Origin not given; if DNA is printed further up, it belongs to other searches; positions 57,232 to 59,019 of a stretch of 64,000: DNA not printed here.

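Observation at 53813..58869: Uncharacterised sigma-54 module: GAF/PAS enhancer-binding protein, HemL-like aminotransferase and NhaC-family transporter with divergent -24/-12 promoters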

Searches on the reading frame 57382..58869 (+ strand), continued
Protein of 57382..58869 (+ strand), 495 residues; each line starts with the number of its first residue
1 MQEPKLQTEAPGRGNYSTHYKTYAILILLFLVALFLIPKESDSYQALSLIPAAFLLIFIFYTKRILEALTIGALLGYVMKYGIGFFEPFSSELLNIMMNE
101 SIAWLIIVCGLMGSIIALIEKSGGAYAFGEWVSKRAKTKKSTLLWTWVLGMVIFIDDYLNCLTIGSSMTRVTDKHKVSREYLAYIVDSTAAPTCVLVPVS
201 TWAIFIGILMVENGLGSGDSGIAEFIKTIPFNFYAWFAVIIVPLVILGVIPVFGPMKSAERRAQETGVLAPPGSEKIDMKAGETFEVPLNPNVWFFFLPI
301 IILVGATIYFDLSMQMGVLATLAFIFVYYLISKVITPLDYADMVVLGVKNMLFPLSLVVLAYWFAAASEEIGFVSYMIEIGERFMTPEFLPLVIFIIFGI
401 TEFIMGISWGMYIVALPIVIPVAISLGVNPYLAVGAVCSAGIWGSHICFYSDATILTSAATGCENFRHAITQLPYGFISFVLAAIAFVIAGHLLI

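Call 44: search_protein_families(library=ncbifam, proteins=[L164:4997-6364:+, L165:6640-8043:+, L165:624-1892:+, L164:6780-8540:+, L164:8543-8773:+], max_evalue=1e-30)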
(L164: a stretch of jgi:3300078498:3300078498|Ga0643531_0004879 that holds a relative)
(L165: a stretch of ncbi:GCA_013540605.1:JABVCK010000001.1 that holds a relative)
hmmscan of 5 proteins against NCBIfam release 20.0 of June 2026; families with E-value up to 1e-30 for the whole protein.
L164:4997-6364:+ (455 aa): 61 families (the best 25 are shown)
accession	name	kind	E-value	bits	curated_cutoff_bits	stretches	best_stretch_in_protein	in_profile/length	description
NF008570.0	PRK11522.1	equivalog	2.8e-186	619.7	612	1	3-448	10-460/464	putrescine aminotransferase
TIGR03372.1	putres_am_tran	equivalog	2.4e-137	458.4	658.65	1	8-435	3-435/442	putrescine aminotransferase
NF053554.1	prodigi_MAP_PigE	equivalog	9.6e-91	305.4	850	1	25-389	368-728/837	prodigiosin MAP biosynthesis aminotransferase PigE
NF004426.0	PRK05769.1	equivalog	1.1e-83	281.5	552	1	54-444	31-439/441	acetyl ornithine aminotransferase family protein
TIGR00707.1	argD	subfamily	4.8e-83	279.1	410.05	1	70-442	20-380/381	acetylornithine/succinylornithine family transaminase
NF005993.0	PRK08117.1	subfamily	1.2e-82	277.9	574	1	71-446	37-431/433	aspartate aminotransferase family protein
NF002874.0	PRK03244.1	equivalog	1.6e-82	277.4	457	1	71-446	37-396/399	acetylornithine transaminase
NF002325.0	PRK01278.1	subfamily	1.5e-71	241.2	372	1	72-447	26-391/395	acetylornithine transaminase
NF042418.1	LysJ_Th_th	equivalog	2.6e-71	240.6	700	1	73-390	32-336/386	[LysW]-aminoadipate semialdehyde transaminase LysJ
NF049939.1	HyAminethphonNHLyPbfA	equivalog_domain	1.1e-69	235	525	1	71-389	55-380/442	(R)-1-hydroxy-2-aminoethylphosphonate ammonia-lyase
NF003145.0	PRK04073.1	equivalog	1.6e-69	234.4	656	1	72-440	35-393/396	ornithine--oxo-acid transaminase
NF045491.1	LysJ_Sulfobales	equivalog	2.8e-68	230.6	700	1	73-389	24-328/386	[LysW]-aminoadipate semialdehyde/glutamate semialdehyde transaminase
NF006228.0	PRK08360.1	equivalog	2.9e-68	230.5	608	1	69-447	33-429/443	aspartate aminotransferase family protein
TIGR00508.1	bioA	equivalog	1.6e-67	227.9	405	1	70-441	24-417/419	adenosylmethionine--8-amino-7-oxononanoate transaminase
TIGR03246.1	arg_catab_astC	subfamily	4.2e-67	226.8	609.95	1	71-442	29-393/397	acetylornithine/succinylornithine family transaminase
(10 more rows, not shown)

L165:6640-8043:+ (467 aa): 62 families (the best 25 are shown)
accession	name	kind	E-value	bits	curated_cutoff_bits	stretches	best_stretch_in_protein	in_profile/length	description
NF008570.0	PRK11522.1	equivalog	1.7e-186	620.4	612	1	3-448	10-460/464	putrescine aminotransferase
TIGR03372.1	putres_am_tran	equivalog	1.1e-138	462.8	658.65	1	8-437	3-437/442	putrescine aminotransferase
NF053554.1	prodigi_MAP_PigE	equivalog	2.5e-94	317.2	850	1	25-390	368-729/837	prodigiosin MAP biosynthesis aminotransferase PigE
TIGR00707.1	argD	subfamily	7.6e-86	288.3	410.05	1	71-442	21-380/381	acetylornithine/succinylornithine family transaminase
NF002874.0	PRK03244.1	equivalog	5.5e-85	285.5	457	1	72-447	38-397/399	acetylornithine transaminase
NF005993.0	PRK08117.1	subfamily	5.1e-84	282.4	574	1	72-447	38-432/433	aspartate aminotransferase family protein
NF004426.0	PRK05769.1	equivalog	8e-83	278.7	552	1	53-445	30-440/441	acetyl ornithine aminotransferase family protein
NF003145.0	PRK04073.1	equivalog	5.5e-77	258.9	656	1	72-442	35-395/396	ornithine--oxo-acid transaminase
NF002325.0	PRK01278.1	subfamily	1.5e-72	244.4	372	1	75-447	29-391/395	acetylornithine transaminase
NF045491.1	LysJ_Sulfobales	equivalog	1.4e-71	241.4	700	1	73-447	24-382/386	[LysW]-aminoadipate semialdehyde/glutamate semialdehyde transaminase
NF042418.1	LysJ_Th_th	equivalog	5.4e-71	239.5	700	1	73-391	32-337/386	[LysW]-aminoadipate semialdehyde transaminase LysJ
TIGR01885.1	Orn_aminotrans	equivalog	2.3e-70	237.4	378.4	1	73-442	33-401/402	ornithine--oxo-acid transaminase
NF049939.1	HyAminethphonNHLyPbfA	equivalog_domain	1.1e-69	235.1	525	1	71-444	55-441/442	(R)-1-hydroxy-2-aminoethylphosphonate ammonia-lyase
TIGR00508.1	bioA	equivalog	3.2e-68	230.2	405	1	72-442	26-418/419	adenosylmethionine--8-amino-7-oxononanoate transaminase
NF006228.0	PRK08360.1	equivalog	4.5e-67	226.6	608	1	70-452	34-433/443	aspartate aminotransferase family protein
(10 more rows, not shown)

L165:624-1892:+ (422 aa): 66 families (the best 25 are shown)
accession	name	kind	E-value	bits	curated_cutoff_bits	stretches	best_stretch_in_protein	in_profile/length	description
NF005376.0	PRK06918.1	equivalog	7.1e-177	588.3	676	1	2-421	24-443/451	4-aminobutyrate--2-oxoglutarate transaminase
TIGR00700.1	GABAtrnsam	equivalog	1.5e-161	537.7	506.65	1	2-419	3-418/420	4-aminobutyrate--2-oxoglutarate transaminase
NF004714.0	PRK06058.1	subfamily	4.6e-154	513.3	639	1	2-421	30-446/447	4-aminobutyrate--2-oxoglutarate transaminase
NF004426.0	PRK05769.1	equivalog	4e-146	487.3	552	1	4-421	26-439/441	acetyl ornithine aminotransferase family protein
NF005993.0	PRK08117.1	subfamily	3.5e-142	474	574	1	7-421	18-429/433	aspartate aminotransferase family protein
NF005692.0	PRK07495.1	equivalog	4.1e-136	454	724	1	2-421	10-421/425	4-aminobutyrate--2-oxoglutarate transaminase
NF005985.0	PRK08088.1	equivalog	1.6e-128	429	713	1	2-421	11-423/426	4-aminobutyrate--2-oxoglutarate transaminase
NF005272.0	PRK06777.1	equivalog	2.4e-126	421.7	725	1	6-419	14-419/421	4-aminobutyrate--2-oxoglutarate transaminase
NF006228.0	PRK08360.1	equivalog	3.4e-125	418.1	608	1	13-421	22-426/443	aspartate aminotransferase family protein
NF049976.1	AmadipTransam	equivalog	5.4e-121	404.4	650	1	3-421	3-414/416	2-aminoadipate transaminase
NF007308.0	PRK09792.1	equivalog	6.6e-118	394.2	747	1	17-420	25-420/421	4-aminobutyrate transaminase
NF045634.1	LeuMetRace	equivalog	1.2e-105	353.8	800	1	13-421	22-426/432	leucine/methionine racemase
NF006368.0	PRK08593.1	equivalog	2.6e-105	352.6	570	1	14-421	26-431/448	aspartate aminotransferase family protein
TIGR00707.1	argD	subfamily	1.7e-99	333.2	410.05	1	10-419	5-380/381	acetylornithine/succinylornithine family transaminase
NF004171.0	PRK05639.1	equivalog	4e-94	316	639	1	14-420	35-442/457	alanine/serine racemase family protein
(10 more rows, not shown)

L164:6780-8540:+ (586 aa): 1 family
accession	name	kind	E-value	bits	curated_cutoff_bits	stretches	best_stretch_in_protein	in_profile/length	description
NF007354.0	PRK09849.1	equivalog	4.5e-70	237.1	868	1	2-231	6-233/703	aldehyde ferredoxin oxidoreductase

L164:8543-8773:+ (76 aa): 0 families

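Call 47: find_encoding_contigs(protein=P0141, flank=8000, max_places=2)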
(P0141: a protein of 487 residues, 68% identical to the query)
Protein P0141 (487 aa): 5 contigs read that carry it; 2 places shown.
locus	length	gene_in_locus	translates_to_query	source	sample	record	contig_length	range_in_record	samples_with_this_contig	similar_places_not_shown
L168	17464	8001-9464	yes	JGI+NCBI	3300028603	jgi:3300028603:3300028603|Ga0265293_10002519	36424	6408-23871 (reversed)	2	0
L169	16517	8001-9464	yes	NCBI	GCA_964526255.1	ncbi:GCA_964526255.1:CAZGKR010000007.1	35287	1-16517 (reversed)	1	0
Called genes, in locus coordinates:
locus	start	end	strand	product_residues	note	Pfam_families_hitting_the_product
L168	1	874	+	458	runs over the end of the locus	PF01134:GIDA (faint), PF03486:HI0933_like (faint), PF07992:Pyr_redox_2 (faint), PF13738:Pyr_redox_3 (faint), PF21688:FAD-depend_C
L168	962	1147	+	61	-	-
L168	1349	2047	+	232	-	PF04405:ScdA_N, PF01814:Hemerythrin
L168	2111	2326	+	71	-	PF00403:HMA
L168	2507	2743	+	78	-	PF00403:HMA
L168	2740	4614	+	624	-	PF00122:E1-E2_ATPase, PF00702:Hydrolase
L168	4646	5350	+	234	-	PF00027:cNMP_binding, PF13545:HTH_Crp_2, PF00325:Crp (weak)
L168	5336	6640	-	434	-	-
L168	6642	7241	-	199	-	-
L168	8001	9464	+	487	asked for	PF03606:DcuC (weak), PF03553:Na_H_antiporter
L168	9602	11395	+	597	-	PF02954:HTH_8 (faint), PF13185:GAF_2 (weak), PF00989:PAS (weak), PF00158:Sigma54_activat, PF14532:Sigma54_activ_2, PF07728:AAA_5 (faint), PF25601:AAA_lid_14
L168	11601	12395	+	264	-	PF00106:adh_short, PF08659:KR (weak), PF13561:adh_short_C2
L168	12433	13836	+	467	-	PF02347:GDC-P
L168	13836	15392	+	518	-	-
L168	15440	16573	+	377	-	PF01513:NAD_kinase, PF20143:NAD_kinase_C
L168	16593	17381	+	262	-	PF00106:adh_short, PF13561:adh_short_C2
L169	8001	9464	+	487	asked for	PF03606:DcuC (weak), PF03553:Na_H_antiporter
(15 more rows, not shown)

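Call 48: find_encoding_contigs(protein=P0231, flank=8000, max_places=1)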
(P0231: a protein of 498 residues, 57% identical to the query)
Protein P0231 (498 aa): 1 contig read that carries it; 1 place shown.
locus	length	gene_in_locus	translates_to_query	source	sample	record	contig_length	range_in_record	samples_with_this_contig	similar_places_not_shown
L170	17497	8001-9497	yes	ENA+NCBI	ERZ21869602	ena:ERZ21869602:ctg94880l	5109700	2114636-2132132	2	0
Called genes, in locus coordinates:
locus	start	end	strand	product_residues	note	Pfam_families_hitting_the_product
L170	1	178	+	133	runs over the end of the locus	-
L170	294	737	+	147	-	PF05598:DUF772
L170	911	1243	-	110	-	-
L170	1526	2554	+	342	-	-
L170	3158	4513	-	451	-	PF00202:Aminotran_3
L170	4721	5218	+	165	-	PF13404:HTH_AsnC-type, PF13412:HTH_24, PF01037:AsnC_trans_reg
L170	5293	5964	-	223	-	PF00440:TetR_N (weak), PF13977:TetR_C_6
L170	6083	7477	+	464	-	PF00202:Aminotran_3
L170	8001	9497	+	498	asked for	PF03553:Na_H_antiporter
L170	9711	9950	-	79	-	-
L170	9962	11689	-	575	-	PF02730:AFOR_N, PF01314:AFOR_C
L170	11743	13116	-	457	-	PF00202:Aminotran_3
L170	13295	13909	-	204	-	PF00440:TetR_N (weak), PF18665:TetR_C_37, PF13977:TetR_C_6 (weak)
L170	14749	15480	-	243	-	PF00392:GntR, PF07702:UTRA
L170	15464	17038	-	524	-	PF00221:Lyase_aromatic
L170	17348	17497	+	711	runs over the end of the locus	PF17391:Urocanase_N, PF01175:Urocanase, PF17392:Urocanase_C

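Call 61: find_encoding_contigs(protein=P0134, flank=8000, max_places=1)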
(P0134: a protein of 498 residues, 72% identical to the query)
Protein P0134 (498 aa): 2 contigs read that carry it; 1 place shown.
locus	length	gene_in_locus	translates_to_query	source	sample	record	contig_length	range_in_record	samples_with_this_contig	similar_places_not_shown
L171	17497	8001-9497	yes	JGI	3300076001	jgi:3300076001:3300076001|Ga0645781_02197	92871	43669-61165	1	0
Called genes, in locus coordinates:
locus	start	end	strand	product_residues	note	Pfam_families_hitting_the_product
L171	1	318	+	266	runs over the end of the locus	PF10418:DHODB_Fe-S_bind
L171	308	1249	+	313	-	PF01180:DHO_dh, PF01207:Dus, PF03060:NMO (weak)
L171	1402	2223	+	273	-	PF00899:ThiF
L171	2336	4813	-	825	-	PF07992:Pyr_redox_2, PF13738:Pyr_redox_3, PF00070:Pyr_redox, PF02852:Pyr_redox_dim, PF00581:Rhodanese, PF01206:TusA, PF13686:DrsE_2, PF02635:DsrE (weak), +1 more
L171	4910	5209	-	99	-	PF12840:HTH_20, PF01022:HTH_5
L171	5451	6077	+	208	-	PF04961:FTCD_C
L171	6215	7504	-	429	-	PF03313:SDH_alpha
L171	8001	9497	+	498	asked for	PF03553:Na_H_antiporter, PF03606:DcuC (weak)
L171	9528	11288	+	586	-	PF00989:PAS (faint), PF13185:GAF_2 (weak), PF13188:PAS_8 (faint), PF13426:PAS_9 (faint), PF00158:Sigma54_activat, PF14532:Sigma54_activ_2, PF07728:AAA_5 (weak), PF25601:AAA_lid_14, +1 more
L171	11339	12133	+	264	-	PF00106:adh_short, PF08659:KR (weak), PF13561:adh_short_C2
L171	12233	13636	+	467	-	PF02347:GDC-P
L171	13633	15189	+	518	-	-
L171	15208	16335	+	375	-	PF01513:NAD_kinase, PF20143:NAD_kinase_C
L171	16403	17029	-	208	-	PF01209:Ubie_methyltran, PF13489:Methyltransf_23, PF13847:Methyltransf_31, PF08241:Methyltransf_11, PF08242:Methyltransf_12, PF13649:Methyltransf_25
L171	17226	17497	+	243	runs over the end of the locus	PF13560:HTH_31, PF01381:HTH_3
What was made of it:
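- Orthologous NhaC and EBP pairs in L168 and L171 sit beside a different enzyme set: SDR, GDC-P-like and NAD-kinase-like (calls 47, 61).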

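Call 62: find_encoding_contigs(protein=P0150, flank=8000, max_places=1)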
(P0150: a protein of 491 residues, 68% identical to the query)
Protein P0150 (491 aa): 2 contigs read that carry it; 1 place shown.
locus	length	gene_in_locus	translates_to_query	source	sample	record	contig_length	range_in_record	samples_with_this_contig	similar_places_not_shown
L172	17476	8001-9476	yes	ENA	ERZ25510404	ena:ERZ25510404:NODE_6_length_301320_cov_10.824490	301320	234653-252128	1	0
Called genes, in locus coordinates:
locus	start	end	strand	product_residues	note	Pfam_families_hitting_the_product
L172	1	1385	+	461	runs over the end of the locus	PF00202:Aminotran_3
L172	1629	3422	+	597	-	PF13185:GAF_2 (weak), PF07724:AAA_2 (faint), PF00989:PAS, PF13426:PAS_9, PF00158:Sigma54_activat, PF14532:Sigma54_activ_2, PF07728:AAA_5 (weak), PF25601:AAA_lid_14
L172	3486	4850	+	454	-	PF00171:Aldedh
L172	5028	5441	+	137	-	PF14697:Fer4_21 (weak), PF12838:Fer4_7 (weak), PF13183:Fer4_8 (weak), PF13187:Fer4_9 (weak), PF00037:Fer4 (weak), PF13237:Fer4_10, PF12838:Fer4_7, PF13187:Fer4_9, +7 more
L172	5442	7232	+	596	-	PF02730:AFOR_N, PF01314:AFOR_C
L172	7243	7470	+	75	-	PF02597:ThiS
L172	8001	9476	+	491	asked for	PF03553:Na_H_antiporter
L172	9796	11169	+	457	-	PF00202:Aminotran_3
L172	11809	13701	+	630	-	PF02730:AFOR_N, PF01314:AFOR_C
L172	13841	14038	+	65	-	PF02597:ThiS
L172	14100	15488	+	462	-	PF00202:Aminotran_3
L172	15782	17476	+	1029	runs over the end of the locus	PF05228:CHASE4, PF00672:HAMP (faint), PF00512:HisKA, PF02518:HATPase_c, PF00072:Response_reg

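Call 63: find_encoding_contigs(protein=P0193, flank=8000, max_places=1)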
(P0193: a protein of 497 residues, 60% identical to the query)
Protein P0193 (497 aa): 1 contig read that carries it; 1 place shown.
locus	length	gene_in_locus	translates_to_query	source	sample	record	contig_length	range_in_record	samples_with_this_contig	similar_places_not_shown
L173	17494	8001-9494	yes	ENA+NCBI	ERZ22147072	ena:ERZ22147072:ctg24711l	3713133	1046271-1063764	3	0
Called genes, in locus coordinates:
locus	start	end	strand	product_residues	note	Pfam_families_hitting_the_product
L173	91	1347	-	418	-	PF00990:GGDEF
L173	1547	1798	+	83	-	-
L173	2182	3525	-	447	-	PF00202:Aminotran_3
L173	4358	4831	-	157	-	-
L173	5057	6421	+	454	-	PF00202:Aminotran_3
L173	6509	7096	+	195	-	PF25160:LdpA_Fe-S-bd (faint), PF12797:Fer4_2 (faint), PF14697:Fer4_21 (faint), PF13247:Fer4_11, PF12838:Fer4_7 (weak), PF00037:Fer4 (weak), PF12837:Fer4_6 (weak), PF13237:Fer4_10 (weak), +4 more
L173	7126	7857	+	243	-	-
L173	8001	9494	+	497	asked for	PF03553:Na_H_antiporter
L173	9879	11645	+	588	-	PF08448:PAS_4 (weak), PF13426:PAS_9, PF00158:Sigma54_activat, PF14532:Sigma54_activ_2, PF07724:AAA_2 (weak), PF01078:Mg_chelatase (weak), PF25601:AAA_lid_14, PF18024:HTH_50, +3 more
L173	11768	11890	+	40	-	-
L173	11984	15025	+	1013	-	PF05088:Bac_GDH_CD, PF00208:ELFV_dehydrog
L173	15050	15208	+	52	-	PF21983:NikA-like (weak)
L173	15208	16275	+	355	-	PF00044:Gp_dh_N, PF02800:Gp_dh_C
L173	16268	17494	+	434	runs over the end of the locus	PF00202:Aminotran_3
